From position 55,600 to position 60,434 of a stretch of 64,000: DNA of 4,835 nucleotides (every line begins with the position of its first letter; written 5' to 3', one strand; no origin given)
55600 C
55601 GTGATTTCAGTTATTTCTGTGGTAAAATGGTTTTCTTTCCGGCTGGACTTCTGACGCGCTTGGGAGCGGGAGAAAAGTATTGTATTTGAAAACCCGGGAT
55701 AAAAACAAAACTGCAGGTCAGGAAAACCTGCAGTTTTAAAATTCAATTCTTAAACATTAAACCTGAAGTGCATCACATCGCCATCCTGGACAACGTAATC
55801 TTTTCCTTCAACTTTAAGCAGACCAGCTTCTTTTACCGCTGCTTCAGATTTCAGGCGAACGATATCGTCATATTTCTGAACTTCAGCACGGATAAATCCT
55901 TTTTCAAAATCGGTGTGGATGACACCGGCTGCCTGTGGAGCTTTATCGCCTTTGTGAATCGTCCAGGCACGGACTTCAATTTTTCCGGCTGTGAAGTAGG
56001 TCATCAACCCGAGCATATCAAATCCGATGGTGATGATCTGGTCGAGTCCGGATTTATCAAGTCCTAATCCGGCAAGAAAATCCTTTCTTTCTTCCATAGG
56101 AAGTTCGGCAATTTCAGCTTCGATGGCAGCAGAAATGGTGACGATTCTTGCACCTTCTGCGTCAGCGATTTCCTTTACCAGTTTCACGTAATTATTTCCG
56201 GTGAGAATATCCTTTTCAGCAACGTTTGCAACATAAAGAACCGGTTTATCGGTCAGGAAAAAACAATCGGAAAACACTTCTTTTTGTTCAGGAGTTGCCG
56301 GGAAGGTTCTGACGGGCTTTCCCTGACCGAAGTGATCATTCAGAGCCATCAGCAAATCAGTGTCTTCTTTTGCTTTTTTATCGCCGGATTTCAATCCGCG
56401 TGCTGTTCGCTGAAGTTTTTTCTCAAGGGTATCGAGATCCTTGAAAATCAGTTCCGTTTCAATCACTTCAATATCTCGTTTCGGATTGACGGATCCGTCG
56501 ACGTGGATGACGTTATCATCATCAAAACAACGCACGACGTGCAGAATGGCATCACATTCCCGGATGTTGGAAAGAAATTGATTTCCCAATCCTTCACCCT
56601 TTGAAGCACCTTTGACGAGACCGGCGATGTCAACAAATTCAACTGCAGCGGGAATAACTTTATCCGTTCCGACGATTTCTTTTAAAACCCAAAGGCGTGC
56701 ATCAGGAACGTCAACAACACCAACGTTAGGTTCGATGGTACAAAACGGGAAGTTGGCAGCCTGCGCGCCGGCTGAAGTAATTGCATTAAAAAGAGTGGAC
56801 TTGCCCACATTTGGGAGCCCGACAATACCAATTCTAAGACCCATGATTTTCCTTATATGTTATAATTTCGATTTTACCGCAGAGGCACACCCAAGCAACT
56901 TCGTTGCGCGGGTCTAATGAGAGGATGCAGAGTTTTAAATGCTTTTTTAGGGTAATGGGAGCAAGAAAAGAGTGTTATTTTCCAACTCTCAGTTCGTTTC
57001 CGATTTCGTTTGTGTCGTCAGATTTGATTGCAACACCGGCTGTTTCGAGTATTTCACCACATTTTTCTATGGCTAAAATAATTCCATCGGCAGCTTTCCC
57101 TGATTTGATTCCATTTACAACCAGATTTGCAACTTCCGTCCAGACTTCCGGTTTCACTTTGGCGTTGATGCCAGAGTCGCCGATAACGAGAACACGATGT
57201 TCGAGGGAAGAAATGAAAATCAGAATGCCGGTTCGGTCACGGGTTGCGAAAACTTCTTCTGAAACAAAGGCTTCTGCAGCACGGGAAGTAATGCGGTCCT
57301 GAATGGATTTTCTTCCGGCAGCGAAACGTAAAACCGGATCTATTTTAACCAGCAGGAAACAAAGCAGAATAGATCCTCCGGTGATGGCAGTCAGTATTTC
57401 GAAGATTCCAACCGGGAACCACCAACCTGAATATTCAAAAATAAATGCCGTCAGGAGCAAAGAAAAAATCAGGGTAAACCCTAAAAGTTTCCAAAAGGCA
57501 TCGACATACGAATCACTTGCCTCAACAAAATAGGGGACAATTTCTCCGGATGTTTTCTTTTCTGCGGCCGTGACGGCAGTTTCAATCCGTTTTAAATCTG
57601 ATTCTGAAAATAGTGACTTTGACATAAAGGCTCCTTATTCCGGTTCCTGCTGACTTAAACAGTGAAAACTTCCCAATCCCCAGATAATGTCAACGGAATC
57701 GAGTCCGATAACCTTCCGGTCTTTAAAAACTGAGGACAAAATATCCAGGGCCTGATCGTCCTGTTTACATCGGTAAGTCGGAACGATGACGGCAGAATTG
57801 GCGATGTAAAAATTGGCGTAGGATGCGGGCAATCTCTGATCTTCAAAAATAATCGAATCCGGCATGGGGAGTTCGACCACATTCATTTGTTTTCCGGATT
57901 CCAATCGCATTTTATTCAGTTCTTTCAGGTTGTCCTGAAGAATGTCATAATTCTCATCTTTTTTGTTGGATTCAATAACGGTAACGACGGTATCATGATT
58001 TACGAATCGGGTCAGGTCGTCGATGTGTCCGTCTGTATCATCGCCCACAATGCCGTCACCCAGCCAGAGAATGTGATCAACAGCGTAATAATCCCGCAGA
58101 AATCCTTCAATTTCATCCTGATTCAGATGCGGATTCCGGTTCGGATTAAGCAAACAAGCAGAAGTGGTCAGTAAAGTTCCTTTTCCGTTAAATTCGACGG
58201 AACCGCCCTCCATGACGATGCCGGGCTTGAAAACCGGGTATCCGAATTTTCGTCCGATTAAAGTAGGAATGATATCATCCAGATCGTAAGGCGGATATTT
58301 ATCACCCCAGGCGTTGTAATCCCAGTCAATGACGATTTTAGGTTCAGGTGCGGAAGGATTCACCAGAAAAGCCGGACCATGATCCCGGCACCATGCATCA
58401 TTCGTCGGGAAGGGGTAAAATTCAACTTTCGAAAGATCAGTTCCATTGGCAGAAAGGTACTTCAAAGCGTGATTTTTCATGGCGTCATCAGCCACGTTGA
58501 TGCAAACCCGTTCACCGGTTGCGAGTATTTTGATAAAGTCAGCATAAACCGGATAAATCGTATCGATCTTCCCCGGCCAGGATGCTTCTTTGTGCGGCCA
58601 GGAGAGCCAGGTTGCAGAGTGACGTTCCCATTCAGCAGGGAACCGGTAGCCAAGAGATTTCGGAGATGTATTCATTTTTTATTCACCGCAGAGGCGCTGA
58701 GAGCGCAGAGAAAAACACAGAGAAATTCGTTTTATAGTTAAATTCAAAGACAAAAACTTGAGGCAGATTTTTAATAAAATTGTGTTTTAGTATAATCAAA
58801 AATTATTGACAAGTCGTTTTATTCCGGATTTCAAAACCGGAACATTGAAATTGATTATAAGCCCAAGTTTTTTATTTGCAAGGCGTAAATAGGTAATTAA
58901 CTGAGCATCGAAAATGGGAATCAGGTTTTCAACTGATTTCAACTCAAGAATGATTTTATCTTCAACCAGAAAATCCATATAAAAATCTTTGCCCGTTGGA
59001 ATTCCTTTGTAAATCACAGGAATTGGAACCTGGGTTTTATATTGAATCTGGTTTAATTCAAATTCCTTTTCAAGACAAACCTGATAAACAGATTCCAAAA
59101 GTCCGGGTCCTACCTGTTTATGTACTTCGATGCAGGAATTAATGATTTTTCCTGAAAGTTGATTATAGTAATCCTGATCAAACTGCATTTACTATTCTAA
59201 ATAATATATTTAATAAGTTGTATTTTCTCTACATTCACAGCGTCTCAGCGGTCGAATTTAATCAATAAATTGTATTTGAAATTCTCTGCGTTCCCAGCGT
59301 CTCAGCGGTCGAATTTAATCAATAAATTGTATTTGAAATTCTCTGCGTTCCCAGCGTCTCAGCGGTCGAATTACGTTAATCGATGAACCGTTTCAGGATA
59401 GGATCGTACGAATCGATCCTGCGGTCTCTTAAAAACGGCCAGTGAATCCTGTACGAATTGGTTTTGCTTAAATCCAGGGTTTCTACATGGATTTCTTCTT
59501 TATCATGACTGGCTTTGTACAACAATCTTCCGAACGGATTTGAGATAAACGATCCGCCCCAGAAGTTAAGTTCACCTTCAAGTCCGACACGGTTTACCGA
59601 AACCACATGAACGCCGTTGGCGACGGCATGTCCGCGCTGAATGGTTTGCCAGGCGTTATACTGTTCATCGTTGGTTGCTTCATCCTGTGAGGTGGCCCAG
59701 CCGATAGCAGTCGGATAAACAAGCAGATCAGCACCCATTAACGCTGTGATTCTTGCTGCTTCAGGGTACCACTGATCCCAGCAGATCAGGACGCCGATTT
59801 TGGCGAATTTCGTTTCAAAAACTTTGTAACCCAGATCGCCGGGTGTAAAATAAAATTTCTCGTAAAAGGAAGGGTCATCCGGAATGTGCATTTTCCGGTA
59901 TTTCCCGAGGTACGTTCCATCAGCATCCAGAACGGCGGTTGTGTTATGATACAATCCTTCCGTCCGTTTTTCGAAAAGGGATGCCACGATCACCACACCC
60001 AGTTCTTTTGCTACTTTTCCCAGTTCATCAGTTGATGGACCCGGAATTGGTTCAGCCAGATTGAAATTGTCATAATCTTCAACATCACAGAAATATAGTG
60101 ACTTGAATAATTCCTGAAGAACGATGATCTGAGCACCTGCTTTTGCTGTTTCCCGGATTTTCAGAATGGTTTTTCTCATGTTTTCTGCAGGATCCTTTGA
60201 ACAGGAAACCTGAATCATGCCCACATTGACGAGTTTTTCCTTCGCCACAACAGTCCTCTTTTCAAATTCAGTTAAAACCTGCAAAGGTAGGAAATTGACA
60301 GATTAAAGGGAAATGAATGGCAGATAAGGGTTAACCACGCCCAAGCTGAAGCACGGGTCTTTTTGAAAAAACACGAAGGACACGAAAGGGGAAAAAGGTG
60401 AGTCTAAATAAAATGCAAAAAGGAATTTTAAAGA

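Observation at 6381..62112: Window-wide system of degenerate 7-nt tandem tracts at gene ends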

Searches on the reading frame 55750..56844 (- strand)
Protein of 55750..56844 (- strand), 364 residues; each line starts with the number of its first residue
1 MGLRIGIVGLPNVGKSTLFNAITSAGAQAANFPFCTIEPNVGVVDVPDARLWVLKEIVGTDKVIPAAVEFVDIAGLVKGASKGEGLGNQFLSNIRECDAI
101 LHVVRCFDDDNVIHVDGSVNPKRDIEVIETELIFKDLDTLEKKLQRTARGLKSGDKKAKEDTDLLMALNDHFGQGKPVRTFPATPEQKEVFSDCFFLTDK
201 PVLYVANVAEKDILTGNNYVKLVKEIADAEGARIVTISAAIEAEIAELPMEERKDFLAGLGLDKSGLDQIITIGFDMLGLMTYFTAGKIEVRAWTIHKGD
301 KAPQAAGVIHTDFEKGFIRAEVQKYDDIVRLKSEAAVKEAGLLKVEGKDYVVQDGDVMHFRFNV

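Call 28: search_protein_families(library=pfam, proteins=[window:55750-56844:-])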
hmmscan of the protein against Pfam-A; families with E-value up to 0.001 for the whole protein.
window:55750-56844:- (364 aa): 3 families
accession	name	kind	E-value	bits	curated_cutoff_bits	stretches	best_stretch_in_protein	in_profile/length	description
PF06071.19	YchF-GTPase_C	-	1.8e-40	137.4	27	1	280-363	1-84/84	Protein of unknown function (DUF933)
PF01926.29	MMR_HSR1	-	1.7e-23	83.4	21.9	1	4-109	1-86/113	50S ribosome-binding GTPase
PF02421.24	FeoB_N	-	5.5e-09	36.2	27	1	4-49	2-47/156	Ferrous iron transport protein B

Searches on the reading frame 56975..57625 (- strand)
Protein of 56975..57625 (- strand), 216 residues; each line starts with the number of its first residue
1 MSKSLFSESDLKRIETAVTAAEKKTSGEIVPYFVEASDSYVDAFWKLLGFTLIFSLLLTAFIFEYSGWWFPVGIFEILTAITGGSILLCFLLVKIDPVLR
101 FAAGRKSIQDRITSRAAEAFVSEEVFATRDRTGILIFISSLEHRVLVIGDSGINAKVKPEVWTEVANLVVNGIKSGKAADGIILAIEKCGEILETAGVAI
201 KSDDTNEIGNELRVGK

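Call 75: search_protein_families(library=pfam, proteins=[window:56975-57625:-])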
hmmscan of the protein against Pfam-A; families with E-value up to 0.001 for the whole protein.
window:56975-57625:- (216 aa): 1 family
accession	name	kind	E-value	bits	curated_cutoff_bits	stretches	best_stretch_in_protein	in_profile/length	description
PF04536.20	TPM_phosphatase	-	5.9e-07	30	22.1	0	111-191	43-124/125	TPM domain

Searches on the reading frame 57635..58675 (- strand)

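Call 75: search_protein_families(library=pfam, proteins=[window:57635-58675:-])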
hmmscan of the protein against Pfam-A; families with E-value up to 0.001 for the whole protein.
window:57635-58675:- (346 aa): 1 family
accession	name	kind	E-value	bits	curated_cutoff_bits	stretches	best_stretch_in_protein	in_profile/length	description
PF04371.20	PAD_porph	-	4.2e-118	394.7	25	1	11-345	1-321/321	Porphyromonas-type peptidyl-arginine deiminase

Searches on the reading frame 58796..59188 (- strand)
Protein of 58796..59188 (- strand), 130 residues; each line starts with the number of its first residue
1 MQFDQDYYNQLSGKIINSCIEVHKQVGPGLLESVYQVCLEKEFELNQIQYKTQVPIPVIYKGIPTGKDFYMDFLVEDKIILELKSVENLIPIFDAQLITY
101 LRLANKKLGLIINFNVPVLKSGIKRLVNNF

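Call 75: search_protein_families(library=pfam, proteins=[window:58796-59188:-])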
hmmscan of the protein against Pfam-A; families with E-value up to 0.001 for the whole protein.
window:58796-59188:- (130 aa): 1 family
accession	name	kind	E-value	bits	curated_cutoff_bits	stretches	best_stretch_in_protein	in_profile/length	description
PF13366.12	PDDEXK_3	-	1.9e-40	138.3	22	1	10-126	2-117/117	PD-(D/E)XK nuclease superfamily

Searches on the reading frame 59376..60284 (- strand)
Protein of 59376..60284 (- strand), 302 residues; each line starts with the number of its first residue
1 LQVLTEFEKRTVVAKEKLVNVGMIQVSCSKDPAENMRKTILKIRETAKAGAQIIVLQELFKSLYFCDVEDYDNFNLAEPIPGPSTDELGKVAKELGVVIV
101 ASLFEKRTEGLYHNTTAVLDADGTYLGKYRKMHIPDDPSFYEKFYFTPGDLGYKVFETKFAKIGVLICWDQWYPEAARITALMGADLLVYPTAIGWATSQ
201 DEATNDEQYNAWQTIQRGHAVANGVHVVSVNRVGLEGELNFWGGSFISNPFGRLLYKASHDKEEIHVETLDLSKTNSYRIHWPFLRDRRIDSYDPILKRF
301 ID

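Call 28: search_protein_families(library=pfam, proteins=[window:59376-60284:-])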
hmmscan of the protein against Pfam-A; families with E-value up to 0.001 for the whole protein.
window:59376-60284:- (302 aa): 1 family
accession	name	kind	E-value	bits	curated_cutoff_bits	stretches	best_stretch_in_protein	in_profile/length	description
PF00795.27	CN_hydrolase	-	3.3e-57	194.2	23.2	1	21-279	2-255/256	Carbon-nitrogen hydrolase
